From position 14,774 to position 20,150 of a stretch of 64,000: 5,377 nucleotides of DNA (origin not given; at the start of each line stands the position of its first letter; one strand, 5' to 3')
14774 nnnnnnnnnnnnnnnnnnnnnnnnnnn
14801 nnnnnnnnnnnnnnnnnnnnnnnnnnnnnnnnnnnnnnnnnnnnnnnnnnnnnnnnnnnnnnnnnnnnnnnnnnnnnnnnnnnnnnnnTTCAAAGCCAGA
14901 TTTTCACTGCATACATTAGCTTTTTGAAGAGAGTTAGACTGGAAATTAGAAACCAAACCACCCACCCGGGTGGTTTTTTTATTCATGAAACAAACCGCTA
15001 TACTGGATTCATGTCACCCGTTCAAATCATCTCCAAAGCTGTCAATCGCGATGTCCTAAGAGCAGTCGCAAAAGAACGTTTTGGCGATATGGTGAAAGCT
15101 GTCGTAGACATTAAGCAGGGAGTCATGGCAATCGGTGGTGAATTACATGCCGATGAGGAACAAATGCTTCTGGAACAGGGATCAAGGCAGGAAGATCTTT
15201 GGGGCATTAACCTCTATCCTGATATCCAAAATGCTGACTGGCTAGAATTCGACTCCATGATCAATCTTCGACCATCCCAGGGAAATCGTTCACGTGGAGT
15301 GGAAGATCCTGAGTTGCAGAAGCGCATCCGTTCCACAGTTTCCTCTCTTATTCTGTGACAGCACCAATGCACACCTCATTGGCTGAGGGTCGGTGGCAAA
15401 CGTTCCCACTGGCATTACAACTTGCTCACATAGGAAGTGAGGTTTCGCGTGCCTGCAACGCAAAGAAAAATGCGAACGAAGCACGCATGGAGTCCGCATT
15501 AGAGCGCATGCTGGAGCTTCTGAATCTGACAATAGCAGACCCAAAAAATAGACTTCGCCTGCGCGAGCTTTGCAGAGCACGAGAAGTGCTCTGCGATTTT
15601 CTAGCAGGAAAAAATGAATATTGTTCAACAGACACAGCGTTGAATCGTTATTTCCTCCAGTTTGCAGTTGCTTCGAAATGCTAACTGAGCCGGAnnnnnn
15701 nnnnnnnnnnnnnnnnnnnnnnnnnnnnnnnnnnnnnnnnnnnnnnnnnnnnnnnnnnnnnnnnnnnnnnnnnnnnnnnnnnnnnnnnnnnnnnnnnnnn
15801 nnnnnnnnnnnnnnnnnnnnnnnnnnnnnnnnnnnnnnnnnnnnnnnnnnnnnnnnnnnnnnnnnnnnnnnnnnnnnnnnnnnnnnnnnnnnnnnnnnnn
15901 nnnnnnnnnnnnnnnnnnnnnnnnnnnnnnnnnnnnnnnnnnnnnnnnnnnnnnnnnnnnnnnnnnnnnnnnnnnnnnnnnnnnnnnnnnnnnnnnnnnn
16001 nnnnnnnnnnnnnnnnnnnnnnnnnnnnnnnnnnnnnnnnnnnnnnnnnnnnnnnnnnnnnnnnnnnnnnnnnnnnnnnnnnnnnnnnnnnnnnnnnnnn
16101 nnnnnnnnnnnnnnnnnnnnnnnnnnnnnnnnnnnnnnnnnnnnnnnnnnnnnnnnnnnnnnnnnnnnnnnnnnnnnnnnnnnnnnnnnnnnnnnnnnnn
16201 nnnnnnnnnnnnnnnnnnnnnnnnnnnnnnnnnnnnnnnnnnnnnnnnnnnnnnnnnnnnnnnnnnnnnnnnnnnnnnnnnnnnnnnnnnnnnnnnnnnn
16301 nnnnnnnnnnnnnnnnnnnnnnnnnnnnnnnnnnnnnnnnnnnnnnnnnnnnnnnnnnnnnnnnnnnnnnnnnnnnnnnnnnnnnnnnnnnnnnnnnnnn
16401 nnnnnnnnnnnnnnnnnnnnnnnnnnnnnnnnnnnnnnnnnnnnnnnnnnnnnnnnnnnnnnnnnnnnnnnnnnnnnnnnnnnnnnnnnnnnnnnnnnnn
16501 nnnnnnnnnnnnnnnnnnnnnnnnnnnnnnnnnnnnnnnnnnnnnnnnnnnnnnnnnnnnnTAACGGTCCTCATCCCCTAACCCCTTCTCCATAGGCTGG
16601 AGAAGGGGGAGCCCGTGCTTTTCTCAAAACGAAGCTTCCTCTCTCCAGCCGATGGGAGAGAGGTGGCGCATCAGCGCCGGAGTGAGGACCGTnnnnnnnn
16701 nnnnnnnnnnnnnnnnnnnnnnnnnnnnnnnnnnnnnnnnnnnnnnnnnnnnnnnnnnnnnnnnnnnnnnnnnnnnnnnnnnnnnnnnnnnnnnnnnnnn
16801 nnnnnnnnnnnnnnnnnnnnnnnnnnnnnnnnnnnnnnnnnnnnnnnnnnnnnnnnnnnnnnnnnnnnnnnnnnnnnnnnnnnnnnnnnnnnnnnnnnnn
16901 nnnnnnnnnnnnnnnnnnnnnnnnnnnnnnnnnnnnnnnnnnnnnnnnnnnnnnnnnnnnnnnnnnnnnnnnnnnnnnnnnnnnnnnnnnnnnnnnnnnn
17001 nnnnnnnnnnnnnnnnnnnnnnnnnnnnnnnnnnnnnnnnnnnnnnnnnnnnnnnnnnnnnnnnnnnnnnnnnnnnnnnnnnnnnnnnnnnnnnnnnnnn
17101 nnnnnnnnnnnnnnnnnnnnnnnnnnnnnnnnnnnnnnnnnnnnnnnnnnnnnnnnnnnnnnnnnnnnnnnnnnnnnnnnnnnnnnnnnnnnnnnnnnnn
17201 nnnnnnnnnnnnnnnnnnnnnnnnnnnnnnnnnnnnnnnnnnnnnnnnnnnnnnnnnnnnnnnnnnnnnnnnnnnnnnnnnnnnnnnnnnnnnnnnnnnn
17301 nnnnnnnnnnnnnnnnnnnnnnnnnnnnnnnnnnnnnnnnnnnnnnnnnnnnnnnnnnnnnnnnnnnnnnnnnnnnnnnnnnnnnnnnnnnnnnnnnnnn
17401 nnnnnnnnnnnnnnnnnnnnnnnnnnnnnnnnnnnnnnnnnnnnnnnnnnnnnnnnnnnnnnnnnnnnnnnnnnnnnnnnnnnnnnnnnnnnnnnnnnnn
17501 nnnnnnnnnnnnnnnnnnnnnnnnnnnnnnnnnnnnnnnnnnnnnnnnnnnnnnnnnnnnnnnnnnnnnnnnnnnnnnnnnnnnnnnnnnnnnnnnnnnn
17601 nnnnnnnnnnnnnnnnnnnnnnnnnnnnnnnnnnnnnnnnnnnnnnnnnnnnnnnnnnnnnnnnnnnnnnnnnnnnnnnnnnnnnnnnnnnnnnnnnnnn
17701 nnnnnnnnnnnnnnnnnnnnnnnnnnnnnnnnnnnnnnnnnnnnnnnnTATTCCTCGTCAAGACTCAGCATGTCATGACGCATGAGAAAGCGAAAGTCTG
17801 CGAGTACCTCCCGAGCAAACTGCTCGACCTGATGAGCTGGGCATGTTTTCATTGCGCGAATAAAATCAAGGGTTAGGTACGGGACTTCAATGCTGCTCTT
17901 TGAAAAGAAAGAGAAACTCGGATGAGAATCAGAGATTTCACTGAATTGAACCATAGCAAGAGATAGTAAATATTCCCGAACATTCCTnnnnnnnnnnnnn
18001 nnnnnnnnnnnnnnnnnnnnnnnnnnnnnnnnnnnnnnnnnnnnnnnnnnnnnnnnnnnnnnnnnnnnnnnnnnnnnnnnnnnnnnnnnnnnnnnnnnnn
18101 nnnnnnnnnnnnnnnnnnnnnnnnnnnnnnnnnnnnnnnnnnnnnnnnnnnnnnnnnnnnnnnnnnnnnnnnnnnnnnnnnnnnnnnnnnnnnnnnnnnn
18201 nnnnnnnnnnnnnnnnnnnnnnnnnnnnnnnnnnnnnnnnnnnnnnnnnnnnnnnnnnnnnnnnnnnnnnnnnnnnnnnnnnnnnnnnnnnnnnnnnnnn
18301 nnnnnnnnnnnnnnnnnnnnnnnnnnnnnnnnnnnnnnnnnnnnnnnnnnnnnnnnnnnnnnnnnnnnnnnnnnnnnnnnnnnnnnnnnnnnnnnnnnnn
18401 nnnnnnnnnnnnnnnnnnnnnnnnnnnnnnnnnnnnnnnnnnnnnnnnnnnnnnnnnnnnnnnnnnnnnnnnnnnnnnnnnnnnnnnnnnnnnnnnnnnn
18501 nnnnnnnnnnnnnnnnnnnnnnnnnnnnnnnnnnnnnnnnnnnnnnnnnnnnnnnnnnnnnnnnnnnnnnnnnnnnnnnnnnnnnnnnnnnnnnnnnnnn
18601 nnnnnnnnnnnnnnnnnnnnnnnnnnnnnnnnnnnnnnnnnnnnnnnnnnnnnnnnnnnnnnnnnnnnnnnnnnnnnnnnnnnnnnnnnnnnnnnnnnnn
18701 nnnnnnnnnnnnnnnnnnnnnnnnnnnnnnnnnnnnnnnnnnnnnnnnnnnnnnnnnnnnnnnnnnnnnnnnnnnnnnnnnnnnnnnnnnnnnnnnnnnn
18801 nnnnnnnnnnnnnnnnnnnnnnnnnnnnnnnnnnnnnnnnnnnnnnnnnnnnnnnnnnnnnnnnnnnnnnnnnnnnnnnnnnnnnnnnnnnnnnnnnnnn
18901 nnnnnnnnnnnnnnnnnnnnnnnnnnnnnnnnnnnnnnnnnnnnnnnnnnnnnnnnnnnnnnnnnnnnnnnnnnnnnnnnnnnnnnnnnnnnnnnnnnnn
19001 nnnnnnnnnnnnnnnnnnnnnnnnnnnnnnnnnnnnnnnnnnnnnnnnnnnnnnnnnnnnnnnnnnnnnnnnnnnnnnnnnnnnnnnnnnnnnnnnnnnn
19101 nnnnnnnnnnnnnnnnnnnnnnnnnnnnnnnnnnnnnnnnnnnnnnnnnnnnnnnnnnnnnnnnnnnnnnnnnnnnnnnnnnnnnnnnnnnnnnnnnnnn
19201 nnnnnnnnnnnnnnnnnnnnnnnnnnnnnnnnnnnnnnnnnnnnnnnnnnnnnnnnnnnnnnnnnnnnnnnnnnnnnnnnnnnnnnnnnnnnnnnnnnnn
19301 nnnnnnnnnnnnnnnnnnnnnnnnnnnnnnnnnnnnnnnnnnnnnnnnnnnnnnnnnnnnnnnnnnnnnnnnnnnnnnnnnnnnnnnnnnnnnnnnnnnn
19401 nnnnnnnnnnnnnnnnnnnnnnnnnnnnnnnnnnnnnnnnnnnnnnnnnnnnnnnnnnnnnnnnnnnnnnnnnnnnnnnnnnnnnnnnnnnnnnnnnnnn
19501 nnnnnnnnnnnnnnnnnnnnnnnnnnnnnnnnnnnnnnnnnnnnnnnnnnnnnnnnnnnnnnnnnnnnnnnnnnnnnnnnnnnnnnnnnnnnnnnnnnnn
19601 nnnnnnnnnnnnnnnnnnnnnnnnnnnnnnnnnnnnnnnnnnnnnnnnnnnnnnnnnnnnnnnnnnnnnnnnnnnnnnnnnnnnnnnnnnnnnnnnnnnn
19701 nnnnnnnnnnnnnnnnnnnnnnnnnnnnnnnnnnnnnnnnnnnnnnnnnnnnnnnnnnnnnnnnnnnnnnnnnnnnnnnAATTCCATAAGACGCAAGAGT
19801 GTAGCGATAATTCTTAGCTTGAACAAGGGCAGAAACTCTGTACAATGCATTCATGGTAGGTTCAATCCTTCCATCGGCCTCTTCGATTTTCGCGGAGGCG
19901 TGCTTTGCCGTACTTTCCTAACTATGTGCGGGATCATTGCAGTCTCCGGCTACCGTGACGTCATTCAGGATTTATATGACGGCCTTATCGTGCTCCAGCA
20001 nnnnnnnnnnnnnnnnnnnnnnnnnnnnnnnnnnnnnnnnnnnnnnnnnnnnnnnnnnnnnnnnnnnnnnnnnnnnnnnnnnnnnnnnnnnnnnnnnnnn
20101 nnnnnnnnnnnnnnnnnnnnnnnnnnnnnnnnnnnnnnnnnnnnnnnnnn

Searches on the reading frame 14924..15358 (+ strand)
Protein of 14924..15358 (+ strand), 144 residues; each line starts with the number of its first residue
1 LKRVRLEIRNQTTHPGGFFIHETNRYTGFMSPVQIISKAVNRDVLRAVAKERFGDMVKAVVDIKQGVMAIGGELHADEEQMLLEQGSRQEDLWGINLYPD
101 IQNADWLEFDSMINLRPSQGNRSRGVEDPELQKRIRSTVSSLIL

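Call 18: search_protein_families(library=pfam, proteins=[window:14924-15358:+], max_evalue=0.01)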
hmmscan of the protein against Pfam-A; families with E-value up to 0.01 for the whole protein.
window:14924-15358:+ (144 aa): 1 family
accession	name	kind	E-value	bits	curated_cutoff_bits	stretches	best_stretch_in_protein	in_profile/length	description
PF18924.5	DUF5674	-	2.6e-34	117.9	27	1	35-141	2-108/109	Protein of unknown function (DUF5674)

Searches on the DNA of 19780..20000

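Call 74: search_rna_families(source=window, start=19780, end=20000, threshold=evalue, max_evalue=1, show_alignments=1)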
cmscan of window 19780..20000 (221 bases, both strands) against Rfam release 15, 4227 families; matches with E-value up to 1: 0.
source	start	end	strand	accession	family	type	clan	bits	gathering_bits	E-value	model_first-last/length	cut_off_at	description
